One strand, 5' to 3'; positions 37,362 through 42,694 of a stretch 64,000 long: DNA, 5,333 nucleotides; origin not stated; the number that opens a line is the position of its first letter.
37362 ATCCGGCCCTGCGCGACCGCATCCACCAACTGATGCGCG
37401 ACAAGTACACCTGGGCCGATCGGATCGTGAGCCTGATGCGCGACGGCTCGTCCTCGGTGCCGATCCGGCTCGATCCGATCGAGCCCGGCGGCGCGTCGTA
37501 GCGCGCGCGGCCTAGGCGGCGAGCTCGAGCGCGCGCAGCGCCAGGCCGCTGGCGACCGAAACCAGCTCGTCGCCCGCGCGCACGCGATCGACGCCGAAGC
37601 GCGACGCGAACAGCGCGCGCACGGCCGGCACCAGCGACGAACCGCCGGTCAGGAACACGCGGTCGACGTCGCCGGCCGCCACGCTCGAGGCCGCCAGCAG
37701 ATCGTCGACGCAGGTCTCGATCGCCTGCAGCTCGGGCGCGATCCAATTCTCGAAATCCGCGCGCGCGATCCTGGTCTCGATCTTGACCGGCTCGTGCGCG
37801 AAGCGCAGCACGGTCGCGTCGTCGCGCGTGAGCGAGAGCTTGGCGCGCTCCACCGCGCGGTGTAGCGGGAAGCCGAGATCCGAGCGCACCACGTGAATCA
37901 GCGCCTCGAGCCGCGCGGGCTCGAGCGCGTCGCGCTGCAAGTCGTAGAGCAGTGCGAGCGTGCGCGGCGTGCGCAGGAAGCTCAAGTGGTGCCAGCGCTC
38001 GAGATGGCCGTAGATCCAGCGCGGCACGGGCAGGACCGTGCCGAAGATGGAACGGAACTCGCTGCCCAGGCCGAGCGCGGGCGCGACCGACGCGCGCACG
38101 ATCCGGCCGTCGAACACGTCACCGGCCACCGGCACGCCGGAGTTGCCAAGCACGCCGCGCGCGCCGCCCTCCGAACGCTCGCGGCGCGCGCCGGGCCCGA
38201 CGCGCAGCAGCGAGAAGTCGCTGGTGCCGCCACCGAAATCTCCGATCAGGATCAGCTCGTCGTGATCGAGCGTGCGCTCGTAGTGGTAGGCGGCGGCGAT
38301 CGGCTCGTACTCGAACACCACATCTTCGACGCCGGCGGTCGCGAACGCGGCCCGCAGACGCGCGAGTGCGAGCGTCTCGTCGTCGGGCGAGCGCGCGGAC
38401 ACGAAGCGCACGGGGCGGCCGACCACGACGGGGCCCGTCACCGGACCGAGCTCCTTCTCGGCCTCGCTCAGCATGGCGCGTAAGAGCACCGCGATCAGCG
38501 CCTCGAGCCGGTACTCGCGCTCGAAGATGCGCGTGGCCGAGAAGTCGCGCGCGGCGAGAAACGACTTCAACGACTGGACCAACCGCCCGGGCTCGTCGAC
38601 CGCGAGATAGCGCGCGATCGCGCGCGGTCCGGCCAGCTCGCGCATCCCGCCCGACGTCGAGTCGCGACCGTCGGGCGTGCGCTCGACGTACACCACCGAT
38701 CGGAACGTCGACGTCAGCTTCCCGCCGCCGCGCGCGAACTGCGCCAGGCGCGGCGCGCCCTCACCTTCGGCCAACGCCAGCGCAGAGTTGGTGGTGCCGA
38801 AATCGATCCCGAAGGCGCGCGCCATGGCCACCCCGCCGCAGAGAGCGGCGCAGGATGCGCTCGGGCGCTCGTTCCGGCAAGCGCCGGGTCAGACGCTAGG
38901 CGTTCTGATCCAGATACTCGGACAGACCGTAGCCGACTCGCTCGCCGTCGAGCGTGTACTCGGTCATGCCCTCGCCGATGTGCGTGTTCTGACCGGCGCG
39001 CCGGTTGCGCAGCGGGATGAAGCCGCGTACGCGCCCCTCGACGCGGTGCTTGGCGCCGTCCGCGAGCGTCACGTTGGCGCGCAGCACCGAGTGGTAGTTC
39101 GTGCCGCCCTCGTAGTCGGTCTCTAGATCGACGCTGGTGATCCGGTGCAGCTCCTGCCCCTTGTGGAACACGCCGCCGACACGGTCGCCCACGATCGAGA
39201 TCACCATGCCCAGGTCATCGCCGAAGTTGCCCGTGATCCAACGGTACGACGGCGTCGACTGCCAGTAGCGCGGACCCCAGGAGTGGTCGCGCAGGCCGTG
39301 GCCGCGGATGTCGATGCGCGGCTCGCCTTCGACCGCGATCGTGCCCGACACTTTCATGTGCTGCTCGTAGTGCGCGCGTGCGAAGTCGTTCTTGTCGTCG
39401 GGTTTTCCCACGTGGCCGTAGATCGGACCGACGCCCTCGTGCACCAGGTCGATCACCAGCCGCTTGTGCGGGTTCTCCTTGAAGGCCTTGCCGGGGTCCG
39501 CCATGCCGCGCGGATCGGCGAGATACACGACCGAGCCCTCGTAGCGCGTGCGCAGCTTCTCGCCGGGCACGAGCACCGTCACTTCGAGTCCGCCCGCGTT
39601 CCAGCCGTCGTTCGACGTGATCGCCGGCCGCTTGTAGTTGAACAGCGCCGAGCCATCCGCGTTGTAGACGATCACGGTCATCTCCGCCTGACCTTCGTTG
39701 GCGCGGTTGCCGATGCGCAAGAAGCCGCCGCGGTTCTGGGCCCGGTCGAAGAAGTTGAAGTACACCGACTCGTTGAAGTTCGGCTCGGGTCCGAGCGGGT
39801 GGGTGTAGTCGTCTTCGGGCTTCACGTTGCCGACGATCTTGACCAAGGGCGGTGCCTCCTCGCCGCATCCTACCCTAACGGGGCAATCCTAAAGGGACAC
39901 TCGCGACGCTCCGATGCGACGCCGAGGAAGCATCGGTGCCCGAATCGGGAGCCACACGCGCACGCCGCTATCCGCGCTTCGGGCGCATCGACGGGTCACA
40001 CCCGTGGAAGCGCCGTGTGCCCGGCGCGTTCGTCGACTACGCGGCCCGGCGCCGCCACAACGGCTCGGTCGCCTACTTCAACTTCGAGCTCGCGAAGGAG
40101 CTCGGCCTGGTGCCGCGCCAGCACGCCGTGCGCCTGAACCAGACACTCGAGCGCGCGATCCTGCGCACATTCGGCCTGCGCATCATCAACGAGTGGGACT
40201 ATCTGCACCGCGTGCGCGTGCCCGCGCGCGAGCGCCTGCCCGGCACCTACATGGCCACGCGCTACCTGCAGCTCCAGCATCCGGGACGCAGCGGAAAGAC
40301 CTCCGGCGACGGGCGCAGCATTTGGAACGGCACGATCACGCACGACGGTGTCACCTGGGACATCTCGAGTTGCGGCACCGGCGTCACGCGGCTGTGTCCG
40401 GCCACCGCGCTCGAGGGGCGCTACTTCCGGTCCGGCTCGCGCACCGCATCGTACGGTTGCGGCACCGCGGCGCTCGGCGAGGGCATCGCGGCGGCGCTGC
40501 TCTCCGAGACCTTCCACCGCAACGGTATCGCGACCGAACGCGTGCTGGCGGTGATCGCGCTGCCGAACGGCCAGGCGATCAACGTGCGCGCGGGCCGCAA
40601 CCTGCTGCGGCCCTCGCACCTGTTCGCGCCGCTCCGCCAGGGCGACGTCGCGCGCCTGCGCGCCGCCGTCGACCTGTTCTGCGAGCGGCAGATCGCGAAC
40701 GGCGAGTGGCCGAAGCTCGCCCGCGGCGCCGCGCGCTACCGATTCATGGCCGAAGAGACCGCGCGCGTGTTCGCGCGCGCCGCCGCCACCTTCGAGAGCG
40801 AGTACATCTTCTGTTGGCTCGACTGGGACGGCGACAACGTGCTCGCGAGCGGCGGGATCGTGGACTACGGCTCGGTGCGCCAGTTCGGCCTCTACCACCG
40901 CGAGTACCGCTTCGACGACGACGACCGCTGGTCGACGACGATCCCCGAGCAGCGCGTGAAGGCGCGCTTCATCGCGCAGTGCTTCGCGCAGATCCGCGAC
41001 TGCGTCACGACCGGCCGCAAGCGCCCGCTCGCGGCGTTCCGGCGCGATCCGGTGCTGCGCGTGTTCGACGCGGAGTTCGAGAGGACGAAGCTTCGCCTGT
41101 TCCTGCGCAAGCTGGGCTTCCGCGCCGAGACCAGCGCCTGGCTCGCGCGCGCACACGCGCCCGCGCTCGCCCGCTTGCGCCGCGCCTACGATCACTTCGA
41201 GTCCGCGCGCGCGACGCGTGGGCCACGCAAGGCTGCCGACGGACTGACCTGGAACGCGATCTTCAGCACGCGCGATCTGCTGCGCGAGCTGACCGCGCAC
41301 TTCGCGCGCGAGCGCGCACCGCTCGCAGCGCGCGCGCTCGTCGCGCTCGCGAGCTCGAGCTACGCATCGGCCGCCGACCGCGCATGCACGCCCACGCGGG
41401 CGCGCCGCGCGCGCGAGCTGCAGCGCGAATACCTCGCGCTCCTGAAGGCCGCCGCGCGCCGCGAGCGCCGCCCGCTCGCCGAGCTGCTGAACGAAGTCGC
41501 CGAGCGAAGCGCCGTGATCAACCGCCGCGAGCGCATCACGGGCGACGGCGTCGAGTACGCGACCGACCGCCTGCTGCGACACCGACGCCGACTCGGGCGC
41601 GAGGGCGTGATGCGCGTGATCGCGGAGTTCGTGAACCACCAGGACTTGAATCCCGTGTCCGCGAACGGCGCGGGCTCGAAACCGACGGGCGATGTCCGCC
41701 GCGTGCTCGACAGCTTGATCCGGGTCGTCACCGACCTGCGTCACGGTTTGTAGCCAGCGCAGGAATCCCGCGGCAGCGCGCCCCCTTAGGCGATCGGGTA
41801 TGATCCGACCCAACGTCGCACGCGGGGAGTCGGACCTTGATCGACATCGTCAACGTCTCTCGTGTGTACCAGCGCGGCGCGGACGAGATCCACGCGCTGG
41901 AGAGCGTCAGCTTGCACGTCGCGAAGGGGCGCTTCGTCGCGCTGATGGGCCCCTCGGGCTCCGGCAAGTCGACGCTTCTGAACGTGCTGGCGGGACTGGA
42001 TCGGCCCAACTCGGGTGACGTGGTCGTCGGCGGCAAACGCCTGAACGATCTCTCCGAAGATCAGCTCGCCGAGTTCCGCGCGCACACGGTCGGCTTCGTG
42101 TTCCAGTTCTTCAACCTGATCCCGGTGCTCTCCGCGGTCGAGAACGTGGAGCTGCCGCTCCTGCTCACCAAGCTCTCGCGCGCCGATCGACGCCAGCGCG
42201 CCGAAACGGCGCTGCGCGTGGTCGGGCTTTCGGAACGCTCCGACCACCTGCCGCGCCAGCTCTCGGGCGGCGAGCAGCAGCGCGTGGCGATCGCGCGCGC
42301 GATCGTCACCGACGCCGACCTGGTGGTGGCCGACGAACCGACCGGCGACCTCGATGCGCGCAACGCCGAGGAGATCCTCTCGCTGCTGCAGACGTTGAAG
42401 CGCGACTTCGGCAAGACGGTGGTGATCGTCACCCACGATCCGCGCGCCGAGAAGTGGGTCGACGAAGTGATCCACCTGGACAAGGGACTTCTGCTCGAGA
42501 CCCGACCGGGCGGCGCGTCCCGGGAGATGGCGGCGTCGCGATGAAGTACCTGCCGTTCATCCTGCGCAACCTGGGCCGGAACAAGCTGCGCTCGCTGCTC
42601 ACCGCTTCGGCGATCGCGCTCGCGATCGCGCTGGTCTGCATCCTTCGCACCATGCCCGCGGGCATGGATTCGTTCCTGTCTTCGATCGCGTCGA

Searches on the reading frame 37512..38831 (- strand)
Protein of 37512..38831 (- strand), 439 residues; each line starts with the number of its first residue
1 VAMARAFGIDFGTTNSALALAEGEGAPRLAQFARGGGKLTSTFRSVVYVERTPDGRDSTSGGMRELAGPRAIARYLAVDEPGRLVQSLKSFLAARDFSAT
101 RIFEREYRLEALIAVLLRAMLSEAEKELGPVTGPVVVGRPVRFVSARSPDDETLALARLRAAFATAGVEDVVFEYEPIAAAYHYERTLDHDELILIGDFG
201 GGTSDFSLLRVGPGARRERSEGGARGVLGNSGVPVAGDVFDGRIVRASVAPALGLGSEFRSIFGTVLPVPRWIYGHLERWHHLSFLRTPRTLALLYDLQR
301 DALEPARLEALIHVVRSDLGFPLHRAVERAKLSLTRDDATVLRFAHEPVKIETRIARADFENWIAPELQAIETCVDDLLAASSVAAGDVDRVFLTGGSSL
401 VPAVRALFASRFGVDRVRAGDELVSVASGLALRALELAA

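Call 11: search_protein_families(library=pfam, proteins=[window:37512-38831:-], max_evalue=0.0001)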
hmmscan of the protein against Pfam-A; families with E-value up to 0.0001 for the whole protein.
window:37512-38831:- (439 aa): 2 families
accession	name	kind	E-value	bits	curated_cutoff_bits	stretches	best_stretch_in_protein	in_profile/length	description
PF00012.26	HSP70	-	8.6e-19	67.6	20.6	2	323-434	256-372/599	Hsp70 protein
PF06723.19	MreB_Mbl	-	7.6e-07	28.7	27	0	352-431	234-316/327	MreB/Mbl protein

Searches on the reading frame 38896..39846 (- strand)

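Call 11: search_protein_families(library=pfam, proteins=[window:38896-39846:-], max_evalue=0.0001)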
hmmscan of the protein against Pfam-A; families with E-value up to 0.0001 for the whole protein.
window:38896-39846:- (316 aa): 2 families
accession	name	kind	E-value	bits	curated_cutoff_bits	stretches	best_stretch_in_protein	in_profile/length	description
PF23212.2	DUF7064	-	1.2e-25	90.7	24.7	1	194-314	1-125/126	Domain of unknown function (DUF7064)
PF23213.1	DUF7065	-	3.1e-18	66.9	27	2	126-193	117-183/183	Domain of unknown function (DUF7065)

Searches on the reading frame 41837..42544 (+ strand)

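Call 11: search_protein_families(library=pfam, proteins=[window:41837-42544:+], max_evalue=0.0001)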
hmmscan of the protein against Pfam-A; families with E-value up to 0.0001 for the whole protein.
window:41837-42544:+ (235 aa): 5 families
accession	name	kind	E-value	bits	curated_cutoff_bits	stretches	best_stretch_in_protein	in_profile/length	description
PF00005.33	ABC_tran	-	1.5e-34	119.9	25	1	21-169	1-136/137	ABC transporter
PF13304.12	AAA_21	-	1.1e-06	29.4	27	0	33-57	1-25/304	AAA domain, putative AbiEii toxin, Type IV TA system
PF02463.25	SMC_N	-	7.6e-06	25.9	40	0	138-212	133-209/220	RecF/RecN/SMC N terminal domain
PF03193.22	RsgA_GTPase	-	1.7e-05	25.2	30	1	17-54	93-129/174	RsgA GTPase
PF13191.12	AAA_16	-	2.8e-05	25.1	32.6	0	17-197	8-137/167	AAA ATPase domain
